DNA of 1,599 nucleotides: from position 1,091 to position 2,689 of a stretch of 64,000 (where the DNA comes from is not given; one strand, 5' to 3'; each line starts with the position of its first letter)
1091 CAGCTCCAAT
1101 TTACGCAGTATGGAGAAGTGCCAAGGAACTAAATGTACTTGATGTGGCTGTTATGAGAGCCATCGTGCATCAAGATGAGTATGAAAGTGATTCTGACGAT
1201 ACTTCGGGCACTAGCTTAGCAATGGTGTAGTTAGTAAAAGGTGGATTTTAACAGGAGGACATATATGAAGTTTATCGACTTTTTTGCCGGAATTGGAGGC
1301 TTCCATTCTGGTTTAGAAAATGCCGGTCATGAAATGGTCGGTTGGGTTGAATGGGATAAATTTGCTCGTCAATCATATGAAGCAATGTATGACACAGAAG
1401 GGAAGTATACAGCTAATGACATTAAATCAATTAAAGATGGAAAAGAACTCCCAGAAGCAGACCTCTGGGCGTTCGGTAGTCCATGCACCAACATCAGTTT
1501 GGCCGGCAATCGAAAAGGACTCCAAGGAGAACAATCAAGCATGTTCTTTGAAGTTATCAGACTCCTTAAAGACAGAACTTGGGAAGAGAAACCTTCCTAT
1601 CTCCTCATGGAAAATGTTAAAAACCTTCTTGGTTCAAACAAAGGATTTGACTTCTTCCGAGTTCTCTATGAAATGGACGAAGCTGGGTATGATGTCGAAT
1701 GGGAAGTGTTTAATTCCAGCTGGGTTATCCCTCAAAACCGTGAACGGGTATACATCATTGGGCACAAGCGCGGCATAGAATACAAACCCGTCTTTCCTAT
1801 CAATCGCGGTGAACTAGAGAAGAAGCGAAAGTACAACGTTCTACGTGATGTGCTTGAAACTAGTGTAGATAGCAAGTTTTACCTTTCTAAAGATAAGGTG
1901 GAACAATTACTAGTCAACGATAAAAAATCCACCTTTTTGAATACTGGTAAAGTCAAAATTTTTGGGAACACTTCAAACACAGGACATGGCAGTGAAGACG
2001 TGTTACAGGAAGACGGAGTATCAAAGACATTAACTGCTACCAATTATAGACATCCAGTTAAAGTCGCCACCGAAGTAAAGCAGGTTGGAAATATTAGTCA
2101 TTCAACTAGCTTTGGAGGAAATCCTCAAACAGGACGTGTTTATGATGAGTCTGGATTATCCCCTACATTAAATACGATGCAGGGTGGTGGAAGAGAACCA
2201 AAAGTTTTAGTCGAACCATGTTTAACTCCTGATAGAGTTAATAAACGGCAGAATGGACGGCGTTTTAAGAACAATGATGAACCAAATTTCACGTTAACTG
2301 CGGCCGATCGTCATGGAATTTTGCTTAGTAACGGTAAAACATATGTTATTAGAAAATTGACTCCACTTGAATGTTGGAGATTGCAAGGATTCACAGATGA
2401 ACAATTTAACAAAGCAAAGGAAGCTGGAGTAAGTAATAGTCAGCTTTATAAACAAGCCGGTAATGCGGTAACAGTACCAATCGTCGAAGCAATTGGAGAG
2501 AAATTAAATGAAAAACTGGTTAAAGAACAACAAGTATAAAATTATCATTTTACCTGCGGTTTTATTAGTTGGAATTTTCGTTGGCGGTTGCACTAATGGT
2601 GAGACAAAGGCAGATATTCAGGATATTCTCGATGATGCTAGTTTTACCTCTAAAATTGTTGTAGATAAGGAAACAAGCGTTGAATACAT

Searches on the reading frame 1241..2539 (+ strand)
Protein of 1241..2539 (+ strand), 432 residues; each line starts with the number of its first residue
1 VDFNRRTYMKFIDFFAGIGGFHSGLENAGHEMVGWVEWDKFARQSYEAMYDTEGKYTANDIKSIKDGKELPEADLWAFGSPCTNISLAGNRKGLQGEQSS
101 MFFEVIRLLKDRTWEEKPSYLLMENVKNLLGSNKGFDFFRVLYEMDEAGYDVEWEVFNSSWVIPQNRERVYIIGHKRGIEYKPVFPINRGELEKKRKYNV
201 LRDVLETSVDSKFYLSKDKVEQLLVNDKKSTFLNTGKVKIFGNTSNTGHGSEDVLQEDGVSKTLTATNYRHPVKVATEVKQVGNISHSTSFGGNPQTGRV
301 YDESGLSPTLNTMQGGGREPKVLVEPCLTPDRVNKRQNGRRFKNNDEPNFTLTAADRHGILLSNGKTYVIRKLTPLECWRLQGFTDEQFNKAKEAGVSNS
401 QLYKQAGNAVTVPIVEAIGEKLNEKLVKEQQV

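Call 106: search_protein_families(library=pfam, proteins=[window:1241-2539:+], max_evalue=0.0001)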
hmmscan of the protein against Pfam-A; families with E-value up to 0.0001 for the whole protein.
window:1241-2539:+ (432 aa): 1 family
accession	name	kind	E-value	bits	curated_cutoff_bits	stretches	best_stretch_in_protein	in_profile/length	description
PF00145.23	DNA_methylase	-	8.6e-70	236.1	22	1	9-423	1-323/324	C-5 cytosine-specific DNA methylase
